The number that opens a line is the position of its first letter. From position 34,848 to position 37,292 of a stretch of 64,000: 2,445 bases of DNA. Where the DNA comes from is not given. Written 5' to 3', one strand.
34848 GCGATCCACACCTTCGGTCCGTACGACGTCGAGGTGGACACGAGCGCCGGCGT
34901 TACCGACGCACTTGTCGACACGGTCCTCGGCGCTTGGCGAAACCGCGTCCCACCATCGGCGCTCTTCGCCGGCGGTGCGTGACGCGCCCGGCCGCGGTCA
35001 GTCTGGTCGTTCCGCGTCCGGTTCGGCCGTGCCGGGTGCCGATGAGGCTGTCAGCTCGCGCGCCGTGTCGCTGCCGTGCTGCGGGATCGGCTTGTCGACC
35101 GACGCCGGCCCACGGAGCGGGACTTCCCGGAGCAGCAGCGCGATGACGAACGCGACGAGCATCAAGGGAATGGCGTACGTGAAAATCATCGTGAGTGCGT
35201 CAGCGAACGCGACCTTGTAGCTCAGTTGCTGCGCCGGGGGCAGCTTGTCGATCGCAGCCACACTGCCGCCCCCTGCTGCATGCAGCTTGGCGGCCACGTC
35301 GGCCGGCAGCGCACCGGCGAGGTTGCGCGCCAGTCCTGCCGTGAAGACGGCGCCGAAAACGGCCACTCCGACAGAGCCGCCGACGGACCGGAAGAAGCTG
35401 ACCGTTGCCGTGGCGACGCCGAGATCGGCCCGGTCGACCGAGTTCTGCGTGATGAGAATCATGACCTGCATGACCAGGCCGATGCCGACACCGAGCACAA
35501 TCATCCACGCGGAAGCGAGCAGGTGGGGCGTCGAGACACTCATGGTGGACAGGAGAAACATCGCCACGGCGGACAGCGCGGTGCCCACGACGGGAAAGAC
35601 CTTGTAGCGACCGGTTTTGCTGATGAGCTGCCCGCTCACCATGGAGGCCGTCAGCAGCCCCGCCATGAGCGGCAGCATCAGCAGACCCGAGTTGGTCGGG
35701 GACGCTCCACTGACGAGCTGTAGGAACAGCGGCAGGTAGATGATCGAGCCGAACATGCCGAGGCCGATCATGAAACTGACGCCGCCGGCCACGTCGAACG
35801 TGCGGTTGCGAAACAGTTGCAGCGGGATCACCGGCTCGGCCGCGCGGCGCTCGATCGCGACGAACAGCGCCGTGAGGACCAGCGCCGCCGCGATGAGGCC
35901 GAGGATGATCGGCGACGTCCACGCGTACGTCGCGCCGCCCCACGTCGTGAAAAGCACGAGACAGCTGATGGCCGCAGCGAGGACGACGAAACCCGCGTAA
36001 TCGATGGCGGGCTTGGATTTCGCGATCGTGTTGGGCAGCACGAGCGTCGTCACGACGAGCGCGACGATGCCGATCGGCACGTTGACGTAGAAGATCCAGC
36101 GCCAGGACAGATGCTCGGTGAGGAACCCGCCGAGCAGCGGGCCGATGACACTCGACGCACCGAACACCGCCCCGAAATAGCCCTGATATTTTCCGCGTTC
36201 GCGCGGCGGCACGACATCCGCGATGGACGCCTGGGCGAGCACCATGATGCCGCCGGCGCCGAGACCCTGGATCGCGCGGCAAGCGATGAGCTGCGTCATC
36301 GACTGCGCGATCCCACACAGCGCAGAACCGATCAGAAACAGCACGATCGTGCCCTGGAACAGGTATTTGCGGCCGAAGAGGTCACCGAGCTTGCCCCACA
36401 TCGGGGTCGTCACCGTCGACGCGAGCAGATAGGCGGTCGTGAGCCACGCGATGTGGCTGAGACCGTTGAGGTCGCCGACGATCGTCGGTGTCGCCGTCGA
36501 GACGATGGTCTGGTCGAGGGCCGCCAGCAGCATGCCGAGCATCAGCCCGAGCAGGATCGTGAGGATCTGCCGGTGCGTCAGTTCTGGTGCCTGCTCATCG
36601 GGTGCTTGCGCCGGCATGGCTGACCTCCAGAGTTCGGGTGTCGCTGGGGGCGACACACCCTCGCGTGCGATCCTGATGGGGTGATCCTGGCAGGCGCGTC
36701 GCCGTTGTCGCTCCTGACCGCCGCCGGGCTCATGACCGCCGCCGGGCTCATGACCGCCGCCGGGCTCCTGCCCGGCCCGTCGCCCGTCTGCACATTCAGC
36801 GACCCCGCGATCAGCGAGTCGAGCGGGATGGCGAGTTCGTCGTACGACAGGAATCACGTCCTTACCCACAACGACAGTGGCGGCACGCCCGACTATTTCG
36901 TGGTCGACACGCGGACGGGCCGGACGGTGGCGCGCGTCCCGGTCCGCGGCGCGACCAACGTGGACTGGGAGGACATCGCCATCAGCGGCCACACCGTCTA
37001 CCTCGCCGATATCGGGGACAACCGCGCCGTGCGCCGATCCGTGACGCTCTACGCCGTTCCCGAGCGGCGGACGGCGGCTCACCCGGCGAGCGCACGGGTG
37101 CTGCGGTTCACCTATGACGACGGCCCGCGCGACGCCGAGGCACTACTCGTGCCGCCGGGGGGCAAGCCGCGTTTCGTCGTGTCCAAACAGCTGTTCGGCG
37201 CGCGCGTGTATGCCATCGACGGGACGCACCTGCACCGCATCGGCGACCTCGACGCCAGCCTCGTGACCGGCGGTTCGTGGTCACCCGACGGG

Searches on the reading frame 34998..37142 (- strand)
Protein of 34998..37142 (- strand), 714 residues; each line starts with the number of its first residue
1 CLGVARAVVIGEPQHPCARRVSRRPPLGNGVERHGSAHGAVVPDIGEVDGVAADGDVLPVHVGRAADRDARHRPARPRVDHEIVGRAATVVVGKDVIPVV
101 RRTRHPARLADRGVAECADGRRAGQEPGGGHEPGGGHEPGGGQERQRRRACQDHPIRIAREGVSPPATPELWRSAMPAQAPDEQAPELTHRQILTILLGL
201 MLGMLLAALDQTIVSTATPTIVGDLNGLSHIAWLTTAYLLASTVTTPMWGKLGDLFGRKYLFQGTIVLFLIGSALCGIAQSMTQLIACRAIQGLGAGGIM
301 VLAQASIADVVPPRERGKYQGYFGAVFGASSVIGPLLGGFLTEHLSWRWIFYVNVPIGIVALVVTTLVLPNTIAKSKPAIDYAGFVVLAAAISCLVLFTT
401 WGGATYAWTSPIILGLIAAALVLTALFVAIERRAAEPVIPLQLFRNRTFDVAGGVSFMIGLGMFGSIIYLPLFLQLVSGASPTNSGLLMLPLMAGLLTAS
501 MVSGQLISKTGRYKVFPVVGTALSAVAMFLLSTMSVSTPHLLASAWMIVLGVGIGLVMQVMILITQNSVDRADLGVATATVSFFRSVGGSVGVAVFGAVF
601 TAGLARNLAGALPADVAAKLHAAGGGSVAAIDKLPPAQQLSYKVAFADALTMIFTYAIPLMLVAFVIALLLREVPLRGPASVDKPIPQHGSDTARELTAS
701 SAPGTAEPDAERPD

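Call 96: search_protein_families(library=pfam, proteins=[window:34998-37142:-], max_evalue=0.00001)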
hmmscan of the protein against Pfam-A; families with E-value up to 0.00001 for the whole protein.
window:34998-37142:- (714 aa): 3 families
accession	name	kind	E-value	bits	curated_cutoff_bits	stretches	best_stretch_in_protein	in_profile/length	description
PF07690.21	MFS_1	-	1.8e-54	185.4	33.4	1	200-592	1-346/347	Major Facilitator Superfamily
PF00083.30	Sugar_tr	-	2.9e-15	56.5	22.3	1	230-372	47-194/452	Sugar (and other) transporter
PF06609.19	TRI12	-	2.8e-14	52.9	23.2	1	214-636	63-511/599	Fungal trichothecene efflux pump (TRI12)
